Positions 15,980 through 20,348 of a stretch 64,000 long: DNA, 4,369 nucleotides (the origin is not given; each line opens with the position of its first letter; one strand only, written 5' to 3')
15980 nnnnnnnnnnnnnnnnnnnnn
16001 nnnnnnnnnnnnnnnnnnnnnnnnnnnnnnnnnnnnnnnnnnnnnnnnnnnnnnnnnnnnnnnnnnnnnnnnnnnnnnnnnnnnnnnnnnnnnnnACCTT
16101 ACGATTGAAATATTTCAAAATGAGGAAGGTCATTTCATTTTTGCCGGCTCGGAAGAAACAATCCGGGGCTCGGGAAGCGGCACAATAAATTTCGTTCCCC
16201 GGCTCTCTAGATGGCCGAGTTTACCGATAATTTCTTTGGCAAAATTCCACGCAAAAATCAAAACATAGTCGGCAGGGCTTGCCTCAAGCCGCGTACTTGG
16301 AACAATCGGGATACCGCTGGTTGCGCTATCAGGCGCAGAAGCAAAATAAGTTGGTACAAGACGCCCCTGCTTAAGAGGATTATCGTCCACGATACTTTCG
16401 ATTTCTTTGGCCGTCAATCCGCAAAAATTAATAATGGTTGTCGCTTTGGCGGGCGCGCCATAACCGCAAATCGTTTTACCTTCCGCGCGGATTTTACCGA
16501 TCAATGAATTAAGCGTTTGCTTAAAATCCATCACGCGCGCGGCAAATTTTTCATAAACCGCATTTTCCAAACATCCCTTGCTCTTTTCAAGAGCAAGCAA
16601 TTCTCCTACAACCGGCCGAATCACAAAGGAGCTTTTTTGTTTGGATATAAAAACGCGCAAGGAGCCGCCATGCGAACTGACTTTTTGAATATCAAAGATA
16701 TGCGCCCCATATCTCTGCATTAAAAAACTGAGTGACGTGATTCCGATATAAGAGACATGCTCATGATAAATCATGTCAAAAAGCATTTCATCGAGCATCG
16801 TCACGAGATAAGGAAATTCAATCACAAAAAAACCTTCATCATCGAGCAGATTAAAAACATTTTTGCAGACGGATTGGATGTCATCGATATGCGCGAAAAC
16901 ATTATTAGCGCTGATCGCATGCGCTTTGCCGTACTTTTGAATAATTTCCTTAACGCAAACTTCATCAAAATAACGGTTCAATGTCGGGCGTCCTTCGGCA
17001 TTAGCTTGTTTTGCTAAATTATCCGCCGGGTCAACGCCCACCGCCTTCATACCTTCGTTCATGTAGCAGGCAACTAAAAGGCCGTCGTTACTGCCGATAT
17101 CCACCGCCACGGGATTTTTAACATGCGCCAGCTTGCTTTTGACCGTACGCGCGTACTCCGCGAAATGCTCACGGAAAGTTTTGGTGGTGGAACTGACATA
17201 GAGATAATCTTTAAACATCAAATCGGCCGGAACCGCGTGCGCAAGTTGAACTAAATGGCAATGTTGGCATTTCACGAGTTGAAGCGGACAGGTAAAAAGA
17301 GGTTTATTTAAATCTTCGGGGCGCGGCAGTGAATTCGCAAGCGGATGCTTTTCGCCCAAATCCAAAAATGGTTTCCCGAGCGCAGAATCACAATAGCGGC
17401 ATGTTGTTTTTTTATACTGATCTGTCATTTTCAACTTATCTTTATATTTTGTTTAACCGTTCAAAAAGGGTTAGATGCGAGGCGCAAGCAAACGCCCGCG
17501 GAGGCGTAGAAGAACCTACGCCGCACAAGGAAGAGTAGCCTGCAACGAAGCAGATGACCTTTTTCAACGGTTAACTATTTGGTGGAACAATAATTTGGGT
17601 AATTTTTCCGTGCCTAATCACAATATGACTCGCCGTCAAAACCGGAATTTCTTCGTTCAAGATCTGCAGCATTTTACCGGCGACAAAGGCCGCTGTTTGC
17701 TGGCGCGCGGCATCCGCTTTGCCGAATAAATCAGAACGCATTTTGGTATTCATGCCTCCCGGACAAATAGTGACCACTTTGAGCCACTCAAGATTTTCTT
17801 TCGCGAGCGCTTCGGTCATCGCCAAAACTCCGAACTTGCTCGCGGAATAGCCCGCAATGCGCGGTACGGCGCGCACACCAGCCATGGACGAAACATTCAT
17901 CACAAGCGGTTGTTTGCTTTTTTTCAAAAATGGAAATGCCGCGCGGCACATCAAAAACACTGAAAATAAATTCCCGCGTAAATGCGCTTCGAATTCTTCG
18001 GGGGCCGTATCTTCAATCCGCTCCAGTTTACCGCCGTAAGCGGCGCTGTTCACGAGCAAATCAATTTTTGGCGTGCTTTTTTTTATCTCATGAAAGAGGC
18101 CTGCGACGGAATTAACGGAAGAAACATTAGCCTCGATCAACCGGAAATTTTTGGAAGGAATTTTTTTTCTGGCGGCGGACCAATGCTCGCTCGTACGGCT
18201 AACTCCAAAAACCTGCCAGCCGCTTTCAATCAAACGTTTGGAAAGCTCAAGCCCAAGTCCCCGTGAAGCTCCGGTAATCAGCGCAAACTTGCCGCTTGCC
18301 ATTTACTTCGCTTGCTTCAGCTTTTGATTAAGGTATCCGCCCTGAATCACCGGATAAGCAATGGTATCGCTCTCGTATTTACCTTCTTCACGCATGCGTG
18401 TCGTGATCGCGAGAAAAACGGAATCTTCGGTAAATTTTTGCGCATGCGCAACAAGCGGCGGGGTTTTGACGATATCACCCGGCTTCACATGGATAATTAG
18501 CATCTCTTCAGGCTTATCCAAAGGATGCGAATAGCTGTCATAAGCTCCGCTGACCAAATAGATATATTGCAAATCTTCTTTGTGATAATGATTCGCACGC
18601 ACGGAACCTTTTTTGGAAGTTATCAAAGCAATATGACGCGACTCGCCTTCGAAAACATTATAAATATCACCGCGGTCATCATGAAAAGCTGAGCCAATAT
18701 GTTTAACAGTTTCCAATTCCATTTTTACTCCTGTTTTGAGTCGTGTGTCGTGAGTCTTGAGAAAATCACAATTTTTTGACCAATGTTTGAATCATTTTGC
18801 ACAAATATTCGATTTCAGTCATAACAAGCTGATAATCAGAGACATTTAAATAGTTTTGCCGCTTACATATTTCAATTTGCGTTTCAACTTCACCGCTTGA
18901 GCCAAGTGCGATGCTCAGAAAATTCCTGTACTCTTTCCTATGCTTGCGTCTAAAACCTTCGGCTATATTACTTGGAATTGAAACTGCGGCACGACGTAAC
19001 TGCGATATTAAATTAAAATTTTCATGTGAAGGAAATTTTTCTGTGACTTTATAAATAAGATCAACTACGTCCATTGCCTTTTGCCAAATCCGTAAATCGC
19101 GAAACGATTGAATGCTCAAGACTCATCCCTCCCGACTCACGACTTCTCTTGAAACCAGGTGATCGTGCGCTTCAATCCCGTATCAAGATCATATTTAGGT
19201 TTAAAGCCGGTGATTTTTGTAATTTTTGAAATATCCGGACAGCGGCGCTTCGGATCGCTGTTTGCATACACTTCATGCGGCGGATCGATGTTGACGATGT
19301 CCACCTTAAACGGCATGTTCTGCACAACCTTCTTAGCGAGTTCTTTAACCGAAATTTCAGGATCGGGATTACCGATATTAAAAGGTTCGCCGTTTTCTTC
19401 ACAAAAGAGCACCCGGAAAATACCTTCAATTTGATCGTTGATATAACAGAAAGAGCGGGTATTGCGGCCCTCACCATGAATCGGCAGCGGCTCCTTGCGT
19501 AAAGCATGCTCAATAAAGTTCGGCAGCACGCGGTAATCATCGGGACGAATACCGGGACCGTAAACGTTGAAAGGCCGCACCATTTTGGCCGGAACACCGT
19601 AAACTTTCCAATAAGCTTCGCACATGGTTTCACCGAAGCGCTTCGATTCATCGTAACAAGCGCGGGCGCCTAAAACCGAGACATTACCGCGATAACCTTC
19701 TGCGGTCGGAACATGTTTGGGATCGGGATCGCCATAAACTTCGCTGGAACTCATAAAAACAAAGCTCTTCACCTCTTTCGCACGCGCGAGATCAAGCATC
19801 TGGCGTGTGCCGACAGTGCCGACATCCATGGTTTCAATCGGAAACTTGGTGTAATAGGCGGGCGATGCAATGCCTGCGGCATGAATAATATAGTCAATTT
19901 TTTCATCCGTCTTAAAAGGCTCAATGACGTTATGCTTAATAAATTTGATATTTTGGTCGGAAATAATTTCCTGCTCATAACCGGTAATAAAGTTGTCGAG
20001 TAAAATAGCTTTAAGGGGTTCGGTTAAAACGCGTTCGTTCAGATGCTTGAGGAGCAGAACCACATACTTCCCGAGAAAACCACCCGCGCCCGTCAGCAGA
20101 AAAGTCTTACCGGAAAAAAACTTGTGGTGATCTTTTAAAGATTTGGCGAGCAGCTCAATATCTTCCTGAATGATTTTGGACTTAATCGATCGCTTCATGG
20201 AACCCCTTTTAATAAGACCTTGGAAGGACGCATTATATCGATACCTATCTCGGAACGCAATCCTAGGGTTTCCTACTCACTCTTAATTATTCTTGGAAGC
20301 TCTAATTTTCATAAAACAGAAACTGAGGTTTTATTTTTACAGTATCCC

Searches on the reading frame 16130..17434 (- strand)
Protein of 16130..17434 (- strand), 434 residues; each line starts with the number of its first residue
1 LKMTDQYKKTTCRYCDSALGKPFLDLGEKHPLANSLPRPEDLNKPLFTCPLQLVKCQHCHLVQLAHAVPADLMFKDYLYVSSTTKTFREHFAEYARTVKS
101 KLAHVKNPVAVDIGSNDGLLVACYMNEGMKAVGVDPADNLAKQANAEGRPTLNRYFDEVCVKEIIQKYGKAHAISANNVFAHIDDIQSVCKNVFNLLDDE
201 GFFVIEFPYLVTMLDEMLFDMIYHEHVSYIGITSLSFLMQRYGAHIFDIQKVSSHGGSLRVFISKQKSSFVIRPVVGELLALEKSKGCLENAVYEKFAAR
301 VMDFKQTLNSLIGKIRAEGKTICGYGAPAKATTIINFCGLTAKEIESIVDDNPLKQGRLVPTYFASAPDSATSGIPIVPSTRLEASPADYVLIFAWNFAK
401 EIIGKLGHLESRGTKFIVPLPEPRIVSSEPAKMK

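Call 62: search_protein_families(library=pfam, proteins=[window:16130-17434:-], max_evalue=0.001)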
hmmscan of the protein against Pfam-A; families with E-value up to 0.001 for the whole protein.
window:16130-17434:- (434 aa): 5 families
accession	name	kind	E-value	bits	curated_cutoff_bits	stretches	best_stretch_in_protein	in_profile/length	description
PF08484.17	Methyltransf_14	-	2.5e-45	154.6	23.5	1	254-421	2-160/160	C-methyltransferase C-terminal domain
PF08421.16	Methyltransf_13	-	2.9e-16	59.8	31.3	1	12-74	1-62/62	Putative zinc binding domain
PF13489.12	Methyltransf_23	-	2.1e-13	50.8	27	1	93-244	7-159/164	Methyltransferase domain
PF08242.18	Methyltransf_12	-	2.3e-07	31.9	30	1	111-203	1-98/98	Methyltransferase domain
PF08241.18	Methyltransf_11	-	2.6e-05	25.2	21.2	1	111-205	1-95/95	Methyltransferase domain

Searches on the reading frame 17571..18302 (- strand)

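Call 63: search_protein_families(library=pfam, proteins=[window:17571-18302:-], max_evalue=0.001)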
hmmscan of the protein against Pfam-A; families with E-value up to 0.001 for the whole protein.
window:17571-18302:- (243 aa): 5 families
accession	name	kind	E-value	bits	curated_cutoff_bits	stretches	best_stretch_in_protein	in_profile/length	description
PF00106.31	adh_short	-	7.6e-45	153.2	26.6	1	5-192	1-190/195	short chain dehydrogenase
PF13561.12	adh_short_C2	-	2.8e-31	109.3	27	1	11-210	1-202/236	Enoyl-(Acyl carrier protein) reductase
PF08659.16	KR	-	2.9e-06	27.8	22.6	1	8-156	4-153/180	KR domain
PF01370.27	Epimerase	-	1.8e-05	24.7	20.9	1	7-110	1-94/240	NAD dependent epimerase/dehydratase family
PF04321.23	RmlD_sub_bind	-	0.0006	19.4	27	1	8-90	4-62/287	RmlD substrate binding domain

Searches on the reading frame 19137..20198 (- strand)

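Call 63: search_protein_families(library=pfam, proteins=[window:19137-20198:-], max_evalue=0.001)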
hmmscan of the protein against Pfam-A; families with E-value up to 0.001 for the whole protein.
window:19137-20198:- (353 aa): 5 families
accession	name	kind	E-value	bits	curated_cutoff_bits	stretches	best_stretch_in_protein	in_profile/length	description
PF01370.27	Epimerase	-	1.2e-44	153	20.9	1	34-276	2-240/240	NAD dependent epimerase/dehydratase family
PF16363.11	GDP_Man_Dehyd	-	7.1e-33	114.9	27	1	34-345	1-332/332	GDP-mannose 4,6 dehydratase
PF01073.25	3Beta_HSD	-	2e-12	47.2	22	1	35-253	2-218/280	3-beta hydroxysteroid dehydrogenase/isomerase family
PF07993.18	NAD_binding_4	-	1.2e-09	38.2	20.1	1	99-214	87-209/258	Male sterility protein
PF02719.21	Polysacc_synt_2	-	4.5e-07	29.8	20.2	1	82-151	50-128/293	Polysaccharide biosynthesis protein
